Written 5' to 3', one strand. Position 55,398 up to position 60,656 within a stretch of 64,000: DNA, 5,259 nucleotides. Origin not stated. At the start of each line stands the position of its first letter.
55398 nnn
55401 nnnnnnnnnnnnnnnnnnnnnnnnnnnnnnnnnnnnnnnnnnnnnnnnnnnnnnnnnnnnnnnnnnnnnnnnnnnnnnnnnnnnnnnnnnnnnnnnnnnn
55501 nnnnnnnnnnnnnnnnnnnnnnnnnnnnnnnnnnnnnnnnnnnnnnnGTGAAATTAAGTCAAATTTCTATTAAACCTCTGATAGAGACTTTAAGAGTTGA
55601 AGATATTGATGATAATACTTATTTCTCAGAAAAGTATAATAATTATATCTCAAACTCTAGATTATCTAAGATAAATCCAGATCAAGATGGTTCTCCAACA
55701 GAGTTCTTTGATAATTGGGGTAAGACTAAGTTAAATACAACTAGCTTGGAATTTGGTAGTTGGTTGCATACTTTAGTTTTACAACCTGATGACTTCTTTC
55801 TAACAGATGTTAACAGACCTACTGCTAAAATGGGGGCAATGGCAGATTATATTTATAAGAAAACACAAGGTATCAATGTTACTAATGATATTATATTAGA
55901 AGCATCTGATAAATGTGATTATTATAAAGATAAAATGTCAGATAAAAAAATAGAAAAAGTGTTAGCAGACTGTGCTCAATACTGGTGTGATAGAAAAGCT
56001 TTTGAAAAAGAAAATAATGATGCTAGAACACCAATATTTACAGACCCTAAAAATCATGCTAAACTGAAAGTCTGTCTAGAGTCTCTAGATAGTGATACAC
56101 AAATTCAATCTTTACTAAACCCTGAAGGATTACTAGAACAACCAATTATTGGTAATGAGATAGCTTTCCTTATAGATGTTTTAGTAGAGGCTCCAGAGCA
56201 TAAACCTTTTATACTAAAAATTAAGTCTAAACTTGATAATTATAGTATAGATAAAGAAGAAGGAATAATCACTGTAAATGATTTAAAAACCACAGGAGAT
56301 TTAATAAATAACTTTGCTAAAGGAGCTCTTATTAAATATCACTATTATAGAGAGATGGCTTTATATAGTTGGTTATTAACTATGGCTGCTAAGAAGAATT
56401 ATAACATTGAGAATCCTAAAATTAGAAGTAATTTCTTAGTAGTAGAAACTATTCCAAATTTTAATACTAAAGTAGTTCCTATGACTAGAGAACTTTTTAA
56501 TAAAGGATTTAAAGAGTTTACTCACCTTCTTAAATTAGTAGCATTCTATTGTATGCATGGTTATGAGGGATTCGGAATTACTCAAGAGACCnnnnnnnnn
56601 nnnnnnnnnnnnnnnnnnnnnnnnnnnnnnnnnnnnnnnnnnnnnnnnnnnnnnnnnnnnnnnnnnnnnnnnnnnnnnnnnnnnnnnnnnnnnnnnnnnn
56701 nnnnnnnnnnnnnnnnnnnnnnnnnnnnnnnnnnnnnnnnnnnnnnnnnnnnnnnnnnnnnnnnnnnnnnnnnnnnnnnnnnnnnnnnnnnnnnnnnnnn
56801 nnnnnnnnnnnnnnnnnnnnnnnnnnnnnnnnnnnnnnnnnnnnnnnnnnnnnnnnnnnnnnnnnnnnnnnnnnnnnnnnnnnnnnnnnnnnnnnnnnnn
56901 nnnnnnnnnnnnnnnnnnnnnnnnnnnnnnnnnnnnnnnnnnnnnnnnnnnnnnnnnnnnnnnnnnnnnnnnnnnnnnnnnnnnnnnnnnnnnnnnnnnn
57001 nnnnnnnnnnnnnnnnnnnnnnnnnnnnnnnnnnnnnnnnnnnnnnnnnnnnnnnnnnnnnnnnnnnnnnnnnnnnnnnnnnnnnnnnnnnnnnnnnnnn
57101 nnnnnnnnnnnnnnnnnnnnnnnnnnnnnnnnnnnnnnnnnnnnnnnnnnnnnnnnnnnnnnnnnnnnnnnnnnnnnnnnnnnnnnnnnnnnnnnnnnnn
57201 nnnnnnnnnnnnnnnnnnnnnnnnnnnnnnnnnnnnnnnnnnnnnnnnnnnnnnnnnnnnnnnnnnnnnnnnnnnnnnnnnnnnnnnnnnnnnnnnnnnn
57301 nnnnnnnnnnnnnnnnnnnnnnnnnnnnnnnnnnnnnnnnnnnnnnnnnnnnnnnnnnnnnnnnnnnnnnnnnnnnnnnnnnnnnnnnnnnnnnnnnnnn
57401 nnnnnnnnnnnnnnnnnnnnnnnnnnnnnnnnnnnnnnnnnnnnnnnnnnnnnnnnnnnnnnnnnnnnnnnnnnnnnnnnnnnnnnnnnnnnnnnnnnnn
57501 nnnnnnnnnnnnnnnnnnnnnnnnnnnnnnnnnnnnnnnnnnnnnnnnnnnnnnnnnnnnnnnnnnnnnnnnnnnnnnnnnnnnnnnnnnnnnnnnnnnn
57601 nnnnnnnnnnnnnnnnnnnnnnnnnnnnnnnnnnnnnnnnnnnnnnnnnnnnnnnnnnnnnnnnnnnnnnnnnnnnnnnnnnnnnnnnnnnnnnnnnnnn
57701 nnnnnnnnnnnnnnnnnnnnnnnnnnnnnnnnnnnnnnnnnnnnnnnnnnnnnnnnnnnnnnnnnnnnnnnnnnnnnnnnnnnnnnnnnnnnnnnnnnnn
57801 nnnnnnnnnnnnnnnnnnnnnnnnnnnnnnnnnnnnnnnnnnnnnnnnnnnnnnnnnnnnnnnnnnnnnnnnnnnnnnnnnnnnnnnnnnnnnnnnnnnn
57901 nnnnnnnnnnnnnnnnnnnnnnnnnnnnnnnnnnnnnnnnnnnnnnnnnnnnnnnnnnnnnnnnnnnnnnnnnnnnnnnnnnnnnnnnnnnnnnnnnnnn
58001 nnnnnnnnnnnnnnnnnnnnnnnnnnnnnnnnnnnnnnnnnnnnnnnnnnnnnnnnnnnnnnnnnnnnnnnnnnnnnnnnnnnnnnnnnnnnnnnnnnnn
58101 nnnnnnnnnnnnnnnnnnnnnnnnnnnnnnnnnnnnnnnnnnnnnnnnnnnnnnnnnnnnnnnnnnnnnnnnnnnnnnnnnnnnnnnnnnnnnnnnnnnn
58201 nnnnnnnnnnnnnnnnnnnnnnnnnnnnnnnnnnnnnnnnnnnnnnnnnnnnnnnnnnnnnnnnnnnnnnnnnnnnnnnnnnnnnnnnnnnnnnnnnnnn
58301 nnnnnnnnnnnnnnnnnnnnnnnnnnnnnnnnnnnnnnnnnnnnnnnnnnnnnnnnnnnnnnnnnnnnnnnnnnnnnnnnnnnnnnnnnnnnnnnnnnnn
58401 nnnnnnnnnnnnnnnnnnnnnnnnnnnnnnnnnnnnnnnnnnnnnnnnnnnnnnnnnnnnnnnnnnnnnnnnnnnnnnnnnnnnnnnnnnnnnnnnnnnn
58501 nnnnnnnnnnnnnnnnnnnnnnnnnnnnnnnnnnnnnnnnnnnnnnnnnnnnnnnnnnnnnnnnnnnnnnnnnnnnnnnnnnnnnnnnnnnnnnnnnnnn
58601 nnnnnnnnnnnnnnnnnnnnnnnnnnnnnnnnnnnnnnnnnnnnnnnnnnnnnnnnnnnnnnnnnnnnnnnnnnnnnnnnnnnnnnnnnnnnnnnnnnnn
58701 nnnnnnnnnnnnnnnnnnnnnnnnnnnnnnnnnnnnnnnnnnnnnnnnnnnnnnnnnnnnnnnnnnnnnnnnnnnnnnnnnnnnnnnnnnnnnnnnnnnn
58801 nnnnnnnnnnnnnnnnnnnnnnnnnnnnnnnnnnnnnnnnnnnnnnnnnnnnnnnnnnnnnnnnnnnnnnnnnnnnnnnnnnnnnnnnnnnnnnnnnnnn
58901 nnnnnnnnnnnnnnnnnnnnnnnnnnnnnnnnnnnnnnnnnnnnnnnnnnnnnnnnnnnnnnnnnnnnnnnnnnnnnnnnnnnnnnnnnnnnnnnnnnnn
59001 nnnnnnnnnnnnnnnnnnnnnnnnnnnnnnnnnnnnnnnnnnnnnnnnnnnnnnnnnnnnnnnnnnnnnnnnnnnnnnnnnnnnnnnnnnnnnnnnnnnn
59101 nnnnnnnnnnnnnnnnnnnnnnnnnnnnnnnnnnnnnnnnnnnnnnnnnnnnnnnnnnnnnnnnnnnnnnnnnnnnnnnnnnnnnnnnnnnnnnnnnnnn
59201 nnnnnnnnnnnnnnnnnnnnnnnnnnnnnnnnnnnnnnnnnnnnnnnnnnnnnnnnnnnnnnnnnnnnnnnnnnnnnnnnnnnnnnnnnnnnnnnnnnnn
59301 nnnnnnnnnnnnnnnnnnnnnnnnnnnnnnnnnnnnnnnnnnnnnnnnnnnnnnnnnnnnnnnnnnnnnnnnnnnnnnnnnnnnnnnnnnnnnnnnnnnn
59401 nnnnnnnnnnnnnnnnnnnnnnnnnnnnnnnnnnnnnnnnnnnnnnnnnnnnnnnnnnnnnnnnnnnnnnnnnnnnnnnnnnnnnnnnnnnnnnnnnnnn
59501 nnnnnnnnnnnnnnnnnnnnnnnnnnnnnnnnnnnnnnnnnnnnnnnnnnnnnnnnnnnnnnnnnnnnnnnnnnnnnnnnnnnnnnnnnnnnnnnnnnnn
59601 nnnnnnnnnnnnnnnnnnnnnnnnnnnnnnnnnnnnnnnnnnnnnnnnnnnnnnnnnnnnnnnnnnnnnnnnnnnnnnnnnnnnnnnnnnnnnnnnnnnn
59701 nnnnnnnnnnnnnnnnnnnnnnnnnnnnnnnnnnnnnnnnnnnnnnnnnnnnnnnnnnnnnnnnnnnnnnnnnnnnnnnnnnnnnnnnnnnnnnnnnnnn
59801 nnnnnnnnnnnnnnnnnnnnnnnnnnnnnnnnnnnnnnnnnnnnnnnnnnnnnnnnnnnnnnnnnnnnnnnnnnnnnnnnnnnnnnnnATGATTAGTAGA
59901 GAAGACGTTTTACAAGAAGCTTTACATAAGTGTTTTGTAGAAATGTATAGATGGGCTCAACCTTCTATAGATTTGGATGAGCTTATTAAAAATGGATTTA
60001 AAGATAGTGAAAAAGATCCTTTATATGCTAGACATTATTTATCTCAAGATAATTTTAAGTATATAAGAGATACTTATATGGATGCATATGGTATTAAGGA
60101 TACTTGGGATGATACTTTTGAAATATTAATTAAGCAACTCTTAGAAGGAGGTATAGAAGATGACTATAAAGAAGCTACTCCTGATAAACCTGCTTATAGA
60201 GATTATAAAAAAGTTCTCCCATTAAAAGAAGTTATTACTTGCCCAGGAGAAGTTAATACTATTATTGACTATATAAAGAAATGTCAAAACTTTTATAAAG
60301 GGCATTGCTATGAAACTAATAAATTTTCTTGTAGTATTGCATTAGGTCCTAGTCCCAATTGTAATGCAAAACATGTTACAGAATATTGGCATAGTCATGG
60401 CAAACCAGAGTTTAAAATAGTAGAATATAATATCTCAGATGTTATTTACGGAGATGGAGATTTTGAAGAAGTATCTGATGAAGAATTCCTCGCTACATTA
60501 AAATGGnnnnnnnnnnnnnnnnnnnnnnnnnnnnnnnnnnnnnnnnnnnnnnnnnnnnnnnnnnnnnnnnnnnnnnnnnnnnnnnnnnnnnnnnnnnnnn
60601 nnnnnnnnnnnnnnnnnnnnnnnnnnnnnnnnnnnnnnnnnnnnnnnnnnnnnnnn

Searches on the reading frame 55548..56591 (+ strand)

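Call 14: search_protein_families(library=phrogs, proteins=[window:55548-56591:+], max_evalue=0.001)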
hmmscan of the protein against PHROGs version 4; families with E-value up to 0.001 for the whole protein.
window:55548-56591:+ (348 aa): 2 families
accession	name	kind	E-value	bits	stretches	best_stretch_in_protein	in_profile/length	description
phrog_412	-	DNA, RNA and nucleotide metabolism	8.4e-21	75.7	1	15-332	139-382/440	exonuclease VIII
phrog_1227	-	DNA, RNA and nucleotide metabolism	0.00098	19.4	0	224-285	129-193/268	exonuclease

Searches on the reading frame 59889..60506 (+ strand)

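Call 79: search_protein_families(library=phrogs, proteins=[window:59889-60506:+], max_evalue=0.01)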
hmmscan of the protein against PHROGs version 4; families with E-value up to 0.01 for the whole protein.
window:59889-60506:+ (206 aa): 1 family
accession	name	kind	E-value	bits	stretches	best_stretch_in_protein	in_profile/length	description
phrog_13954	-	unknown function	6.1e-07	30.8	1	9-72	5-66/90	-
